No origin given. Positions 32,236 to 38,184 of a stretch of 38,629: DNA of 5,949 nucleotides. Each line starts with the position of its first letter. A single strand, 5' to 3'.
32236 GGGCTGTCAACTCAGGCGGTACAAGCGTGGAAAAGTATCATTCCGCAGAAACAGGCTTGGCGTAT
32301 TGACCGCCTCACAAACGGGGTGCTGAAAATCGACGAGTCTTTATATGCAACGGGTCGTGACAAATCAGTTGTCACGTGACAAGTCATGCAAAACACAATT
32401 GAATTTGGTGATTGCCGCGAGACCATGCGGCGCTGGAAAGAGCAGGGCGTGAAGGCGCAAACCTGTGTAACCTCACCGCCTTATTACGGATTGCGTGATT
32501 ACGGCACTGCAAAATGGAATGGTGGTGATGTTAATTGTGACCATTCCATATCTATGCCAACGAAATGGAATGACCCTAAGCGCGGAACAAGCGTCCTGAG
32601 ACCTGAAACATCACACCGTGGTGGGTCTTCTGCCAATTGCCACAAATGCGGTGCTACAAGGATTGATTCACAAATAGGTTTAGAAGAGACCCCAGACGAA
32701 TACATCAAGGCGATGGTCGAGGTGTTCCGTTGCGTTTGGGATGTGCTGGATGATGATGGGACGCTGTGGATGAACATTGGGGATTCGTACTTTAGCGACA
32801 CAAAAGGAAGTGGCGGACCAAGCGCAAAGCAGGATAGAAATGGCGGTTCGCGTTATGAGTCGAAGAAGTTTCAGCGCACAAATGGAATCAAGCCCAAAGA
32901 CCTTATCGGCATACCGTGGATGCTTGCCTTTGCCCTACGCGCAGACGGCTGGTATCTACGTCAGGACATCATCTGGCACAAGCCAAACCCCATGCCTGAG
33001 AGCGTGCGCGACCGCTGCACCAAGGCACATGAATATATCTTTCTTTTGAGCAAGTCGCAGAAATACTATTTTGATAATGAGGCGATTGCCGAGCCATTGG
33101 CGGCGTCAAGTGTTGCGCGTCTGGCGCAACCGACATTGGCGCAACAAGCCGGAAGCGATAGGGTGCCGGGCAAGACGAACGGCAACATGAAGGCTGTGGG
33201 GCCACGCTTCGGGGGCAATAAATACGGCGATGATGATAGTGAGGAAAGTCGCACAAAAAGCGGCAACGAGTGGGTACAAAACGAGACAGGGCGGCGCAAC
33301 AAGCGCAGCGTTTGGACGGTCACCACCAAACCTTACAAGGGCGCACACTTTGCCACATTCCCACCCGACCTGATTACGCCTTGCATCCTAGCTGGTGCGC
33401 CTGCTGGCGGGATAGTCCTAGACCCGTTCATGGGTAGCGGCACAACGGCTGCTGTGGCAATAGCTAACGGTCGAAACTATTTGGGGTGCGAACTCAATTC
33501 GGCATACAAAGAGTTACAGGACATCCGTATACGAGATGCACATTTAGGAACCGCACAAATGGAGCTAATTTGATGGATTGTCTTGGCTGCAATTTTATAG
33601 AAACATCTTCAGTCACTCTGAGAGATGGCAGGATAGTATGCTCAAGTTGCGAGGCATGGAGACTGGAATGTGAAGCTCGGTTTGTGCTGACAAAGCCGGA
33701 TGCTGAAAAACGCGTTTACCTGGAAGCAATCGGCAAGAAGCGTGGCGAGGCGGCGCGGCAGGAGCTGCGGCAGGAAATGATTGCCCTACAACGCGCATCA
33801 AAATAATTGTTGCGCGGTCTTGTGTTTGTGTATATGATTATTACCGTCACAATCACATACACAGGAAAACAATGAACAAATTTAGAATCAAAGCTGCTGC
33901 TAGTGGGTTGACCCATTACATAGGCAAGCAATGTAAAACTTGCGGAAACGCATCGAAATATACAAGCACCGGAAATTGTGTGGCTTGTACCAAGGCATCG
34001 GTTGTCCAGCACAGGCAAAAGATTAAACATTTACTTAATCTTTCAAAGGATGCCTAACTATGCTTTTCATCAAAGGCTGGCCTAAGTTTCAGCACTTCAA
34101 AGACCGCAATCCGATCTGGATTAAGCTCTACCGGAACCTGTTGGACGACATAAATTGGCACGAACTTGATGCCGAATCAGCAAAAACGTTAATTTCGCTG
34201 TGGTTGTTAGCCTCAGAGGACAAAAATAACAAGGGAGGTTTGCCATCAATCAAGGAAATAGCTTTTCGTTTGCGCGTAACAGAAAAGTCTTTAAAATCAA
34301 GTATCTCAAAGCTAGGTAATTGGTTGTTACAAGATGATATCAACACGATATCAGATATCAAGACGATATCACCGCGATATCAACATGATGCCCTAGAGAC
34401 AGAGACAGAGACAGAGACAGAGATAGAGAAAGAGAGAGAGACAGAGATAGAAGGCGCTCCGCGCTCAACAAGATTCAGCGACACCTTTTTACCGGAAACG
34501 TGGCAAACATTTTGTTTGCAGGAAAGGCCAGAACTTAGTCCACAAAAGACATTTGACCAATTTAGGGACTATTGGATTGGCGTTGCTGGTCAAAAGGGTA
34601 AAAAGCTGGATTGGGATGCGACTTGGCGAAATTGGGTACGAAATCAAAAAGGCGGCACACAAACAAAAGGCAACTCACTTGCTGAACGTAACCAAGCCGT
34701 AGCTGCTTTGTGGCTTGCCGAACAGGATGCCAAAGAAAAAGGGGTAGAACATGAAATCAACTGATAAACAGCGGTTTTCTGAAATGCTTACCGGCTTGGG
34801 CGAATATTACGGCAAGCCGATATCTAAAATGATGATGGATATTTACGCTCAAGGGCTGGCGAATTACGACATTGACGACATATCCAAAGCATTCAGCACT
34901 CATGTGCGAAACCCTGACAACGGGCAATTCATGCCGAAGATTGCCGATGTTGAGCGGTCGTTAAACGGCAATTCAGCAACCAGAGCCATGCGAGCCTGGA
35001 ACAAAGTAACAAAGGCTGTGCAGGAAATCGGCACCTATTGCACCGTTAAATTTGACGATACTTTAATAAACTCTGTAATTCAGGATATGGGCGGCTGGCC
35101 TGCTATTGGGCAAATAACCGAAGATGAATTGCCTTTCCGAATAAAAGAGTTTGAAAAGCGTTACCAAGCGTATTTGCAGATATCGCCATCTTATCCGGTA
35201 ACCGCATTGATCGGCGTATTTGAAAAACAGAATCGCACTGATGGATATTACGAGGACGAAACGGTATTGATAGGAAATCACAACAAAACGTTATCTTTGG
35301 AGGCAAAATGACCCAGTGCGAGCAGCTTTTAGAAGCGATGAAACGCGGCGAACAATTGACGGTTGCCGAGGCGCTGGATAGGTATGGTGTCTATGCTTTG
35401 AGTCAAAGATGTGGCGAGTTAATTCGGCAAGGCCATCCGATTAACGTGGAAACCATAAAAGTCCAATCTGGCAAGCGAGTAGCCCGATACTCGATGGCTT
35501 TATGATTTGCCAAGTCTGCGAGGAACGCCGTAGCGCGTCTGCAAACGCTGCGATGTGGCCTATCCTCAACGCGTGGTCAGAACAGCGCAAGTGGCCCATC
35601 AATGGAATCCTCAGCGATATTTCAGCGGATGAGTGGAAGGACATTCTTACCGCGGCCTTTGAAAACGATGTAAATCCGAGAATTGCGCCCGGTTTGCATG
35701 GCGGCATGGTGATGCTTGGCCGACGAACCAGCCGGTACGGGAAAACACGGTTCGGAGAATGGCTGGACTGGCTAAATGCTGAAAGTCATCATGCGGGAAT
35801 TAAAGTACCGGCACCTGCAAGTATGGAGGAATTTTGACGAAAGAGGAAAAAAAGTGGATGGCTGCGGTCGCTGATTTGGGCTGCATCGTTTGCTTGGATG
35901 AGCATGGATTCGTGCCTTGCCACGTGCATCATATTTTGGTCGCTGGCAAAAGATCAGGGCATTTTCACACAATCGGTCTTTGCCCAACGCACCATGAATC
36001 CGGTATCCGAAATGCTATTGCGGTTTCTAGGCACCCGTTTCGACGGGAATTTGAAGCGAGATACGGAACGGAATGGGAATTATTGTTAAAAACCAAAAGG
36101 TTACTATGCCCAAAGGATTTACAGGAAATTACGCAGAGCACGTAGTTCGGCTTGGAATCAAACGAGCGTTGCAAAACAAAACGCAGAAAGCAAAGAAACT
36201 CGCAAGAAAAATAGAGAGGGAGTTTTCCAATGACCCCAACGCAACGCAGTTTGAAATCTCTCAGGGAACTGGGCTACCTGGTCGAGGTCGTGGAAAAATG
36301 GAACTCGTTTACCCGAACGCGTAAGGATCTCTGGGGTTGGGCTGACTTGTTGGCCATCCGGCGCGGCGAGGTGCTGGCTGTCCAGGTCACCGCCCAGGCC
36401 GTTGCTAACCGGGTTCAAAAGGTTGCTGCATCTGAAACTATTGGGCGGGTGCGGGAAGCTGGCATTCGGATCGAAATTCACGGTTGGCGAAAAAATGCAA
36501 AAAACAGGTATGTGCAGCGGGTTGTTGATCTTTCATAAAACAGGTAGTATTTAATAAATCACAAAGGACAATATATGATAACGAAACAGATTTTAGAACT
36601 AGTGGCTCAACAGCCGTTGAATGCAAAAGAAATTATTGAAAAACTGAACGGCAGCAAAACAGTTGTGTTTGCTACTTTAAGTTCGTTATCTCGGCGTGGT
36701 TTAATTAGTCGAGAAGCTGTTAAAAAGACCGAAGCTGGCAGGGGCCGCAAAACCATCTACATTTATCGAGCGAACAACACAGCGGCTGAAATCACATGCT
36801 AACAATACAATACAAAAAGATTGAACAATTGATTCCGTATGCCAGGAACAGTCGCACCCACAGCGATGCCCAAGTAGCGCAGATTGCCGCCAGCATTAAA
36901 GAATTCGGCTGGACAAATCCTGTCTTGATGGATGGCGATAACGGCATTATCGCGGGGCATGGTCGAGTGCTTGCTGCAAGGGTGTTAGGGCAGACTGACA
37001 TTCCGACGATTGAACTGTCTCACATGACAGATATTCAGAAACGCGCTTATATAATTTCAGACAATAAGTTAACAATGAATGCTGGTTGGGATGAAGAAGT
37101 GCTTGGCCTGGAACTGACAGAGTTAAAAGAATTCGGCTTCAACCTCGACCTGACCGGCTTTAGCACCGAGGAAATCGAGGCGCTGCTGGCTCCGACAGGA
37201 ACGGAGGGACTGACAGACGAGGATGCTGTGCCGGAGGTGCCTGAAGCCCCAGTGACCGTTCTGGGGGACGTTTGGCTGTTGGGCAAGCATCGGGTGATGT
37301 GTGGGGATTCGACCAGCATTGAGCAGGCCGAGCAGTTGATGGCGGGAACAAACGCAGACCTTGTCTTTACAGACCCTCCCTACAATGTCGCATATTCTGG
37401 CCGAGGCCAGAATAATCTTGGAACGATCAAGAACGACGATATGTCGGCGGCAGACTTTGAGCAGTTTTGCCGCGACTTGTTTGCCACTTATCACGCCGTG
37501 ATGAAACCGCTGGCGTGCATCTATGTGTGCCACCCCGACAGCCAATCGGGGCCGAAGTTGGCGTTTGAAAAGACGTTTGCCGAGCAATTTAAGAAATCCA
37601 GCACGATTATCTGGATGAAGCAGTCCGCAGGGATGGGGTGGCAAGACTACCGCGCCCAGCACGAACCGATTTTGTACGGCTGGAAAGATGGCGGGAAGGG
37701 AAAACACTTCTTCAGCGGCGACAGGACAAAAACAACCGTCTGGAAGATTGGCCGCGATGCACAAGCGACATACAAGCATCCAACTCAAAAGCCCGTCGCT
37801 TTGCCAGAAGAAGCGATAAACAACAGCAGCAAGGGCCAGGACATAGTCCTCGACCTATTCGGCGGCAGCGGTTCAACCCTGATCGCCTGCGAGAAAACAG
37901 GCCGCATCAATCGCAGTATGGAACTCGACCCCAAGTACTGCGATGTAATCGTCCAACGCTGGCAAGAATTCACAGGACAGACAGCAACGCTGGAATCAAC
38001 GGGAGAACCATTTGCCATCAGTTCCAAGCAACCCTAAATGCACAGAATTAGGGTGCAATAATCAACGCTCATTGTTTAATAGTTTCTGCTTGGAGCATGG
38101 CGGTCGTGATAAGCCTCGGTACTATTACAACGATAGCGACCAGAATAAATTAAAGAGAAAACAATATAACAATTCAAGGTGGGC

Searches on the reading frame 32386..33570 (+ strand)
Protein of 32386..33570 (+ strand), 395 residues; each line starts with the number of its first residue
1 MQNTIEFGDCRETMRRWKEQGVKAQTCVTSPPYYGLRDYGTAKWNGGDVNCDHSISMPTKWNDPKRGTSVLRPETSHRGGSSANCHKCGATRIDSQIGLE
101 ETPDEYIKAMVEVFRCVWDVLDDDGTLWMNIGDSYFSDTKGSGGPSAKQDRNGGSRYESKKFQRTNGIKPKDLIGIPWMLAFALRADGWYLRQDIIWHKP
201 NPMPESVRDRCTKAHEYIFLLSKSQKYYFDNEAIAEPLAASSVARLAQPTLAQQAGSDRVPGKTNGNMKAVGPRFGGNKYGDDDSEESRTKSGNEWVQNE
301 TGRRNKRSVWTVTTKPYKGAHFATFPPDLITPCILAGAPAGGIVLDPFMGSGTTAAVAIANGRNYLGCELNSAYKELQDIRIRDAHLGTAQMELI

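Call 53: search_protein_families(library=phrogs, proteins=[window:32386-33570:+], max_evalue=0.0001)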
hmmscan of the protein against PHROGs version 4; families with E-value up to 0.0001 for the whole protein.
window:32386-33570:+ (395 aa): 10 families
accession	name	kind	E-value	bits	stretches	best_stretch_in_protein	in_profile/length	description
phrog_67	-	other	6.2e-72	244.7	1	1-390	122-351/743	DNA methyltransferase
phrog_498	-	other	5.6e-19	69.1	1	183-385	289-423/633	DNA methyltransferase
phrog_3008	-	other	2e-16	61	1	255-384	92-213/244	DNA methyltransferase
phrog_12517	-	unknown function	7.1e-09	36.3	1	323-373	88-138/316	-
phrog_6952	-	other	7.3e-09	36.7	1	309-373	101-166/181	DNA methyltransferase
phrog_8769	-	other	9.6e-08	32.8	1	339-381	10-52/71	methyltransferase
phrog_18293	-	other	2e-07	32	1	306-386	31-111/119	methyltransferase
phrog_18146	-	other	2e-06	28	1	338-383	67-112/452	DNA methyltransferase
phrog_23148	-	unknown function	1.5e-05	26.1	1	318-386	82-150/165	-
phrog_6025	-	other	6.5e-05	23.6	0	5-47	14-55/192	DNA methyltransferase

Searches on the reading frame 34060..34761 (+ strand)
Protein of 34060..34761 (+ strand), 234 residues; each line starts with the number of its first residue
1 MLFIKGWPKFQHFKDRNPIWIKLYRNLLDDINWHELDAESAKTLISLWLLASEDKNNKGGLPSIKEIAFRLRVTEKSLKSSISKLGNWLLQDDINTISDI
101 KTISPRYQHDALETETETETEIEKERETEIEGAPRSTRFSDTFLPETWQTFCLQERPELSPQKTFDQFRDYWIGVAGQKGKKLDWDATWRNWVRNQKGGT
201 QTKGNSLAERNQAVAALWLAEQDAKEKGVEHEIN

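Call 54: search_protein_families(library=phrogs, proteins=[window:34060-34761:+], max_evalue=0.0001)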
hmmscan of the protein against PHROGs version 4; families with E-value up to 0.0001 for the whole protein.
window:34060-34761:+ (234 aa): 4 families
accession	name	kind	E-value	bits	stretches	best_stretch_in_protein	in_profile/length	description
phrog_26426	-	DNA, RNA and nucleotide metabolism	3.2e-14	54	1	2-137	3-131/272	replication protein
phrog_3992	-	DNA, RNA and nucleotide metabolism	5.6e-12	46.9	1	119-209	188-286/345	primosomal protein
phrog_1408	-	DNA, RNA and nucleotide metabolism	2.5e-08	34.8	1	114-231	168-289/302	replication initiation protein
phrog_28809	-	unknown function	1e-07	32.9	1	9-203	11-191/211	-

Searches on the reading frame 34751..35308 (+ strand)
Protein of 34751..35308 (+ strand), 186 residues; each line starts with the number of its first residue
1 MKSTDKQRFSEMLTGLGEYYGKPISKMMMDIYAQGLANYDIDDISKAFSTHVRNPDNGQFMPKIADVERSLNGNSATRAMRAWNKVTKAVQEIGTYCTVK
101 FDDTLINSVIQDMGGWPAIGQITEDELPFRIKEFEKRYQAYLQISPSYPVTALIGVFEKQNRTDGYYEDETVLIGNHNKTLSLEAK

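Call 54: search_protein_families(library=phrogs, proteins=[window:34751-35308:+], max_evalue=0.0001)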
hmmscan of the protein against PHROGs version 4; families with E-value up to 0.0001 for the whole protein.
window:34751-35308:+ (186 aa): 3 families
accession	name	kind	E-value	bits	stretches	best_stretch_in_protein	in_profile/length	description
phrog_10105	-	unknown function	3.7e-59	200.7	1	1-182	1-182/210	-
phrog_9804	-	unknown function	6.6e-07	30.2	1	26-142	30-151/214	-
phrog_6028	-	unknown function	1.2e-06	29.2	1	1-95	2-94/265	-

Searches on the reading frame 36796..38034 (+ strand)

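Call 54: search_protein_families(library=phrogs, proteins=[window:36796-38034:+], max_evalue=0.0001)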
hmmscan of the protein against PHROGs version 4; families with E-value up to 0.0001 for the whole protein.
window:36796-38034:+ (413 aa): 23 families
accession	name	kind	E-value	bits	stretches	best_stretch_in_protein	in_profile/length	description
phrog_498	-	other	1e-157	527.4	1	3-406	34-437/633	DNA methyltransferase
phrog_620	-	DNA, RNA and nucleotide metabolism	6.8e-53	181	1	2-143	7-147/217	ParB-like partition protein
phrog_15396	-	DNA, RNA and nucleotide metabolism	5.5e-51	174.9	1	1-135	1-135/258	ParB-like partition nuclease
phrog_67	-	other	1.1e-47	164.6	1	185-400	141-354/743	DNA methyltransferase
phrog_8071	-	DNA, RNA and nucleotide metabolism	5.4e-35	122.4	1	2-203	5-210/389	ParB-like partition protein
phrog_23085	-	unknown function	1.7e-28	100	1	288-397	3-113/138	-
phrog_930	-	DNA, RNA and nucleotide metabolism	2.4e-28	100.5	1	2-132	5-134/223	ParB-like partition protein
phrog_3008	-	other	4.4e-25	89.4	1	308-399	127-221/244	DNA methyltransferase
phrog_940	-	DNA, RNA and nucleotide metabolism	9.9e-25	88.6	1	1-195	3-156/388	nuclease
phrog_9353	-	unknown function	1.9e-18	68.2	1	11-135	18-142/245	-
phrog_723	-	DNA, RNA and nucleotide metabolism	6.3e-15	56.6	1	2-136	11-146/223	ParB-like partition protein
phrog_18056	-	DNA, RNA and nucleotide metabolism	2e-12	47.7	1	3-92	2-91/387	ParB-like partition nuclease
phrog_18293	-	other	1.6e-11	45.2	1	325-391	43-109/119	methyltransferase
phrog_6952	-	other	1.6e-09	38.9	1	313-391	99-177/181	DNA methyltransferase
phrog_5475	-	unknown function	2.3e-09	37.5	1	6-94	5-89/458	-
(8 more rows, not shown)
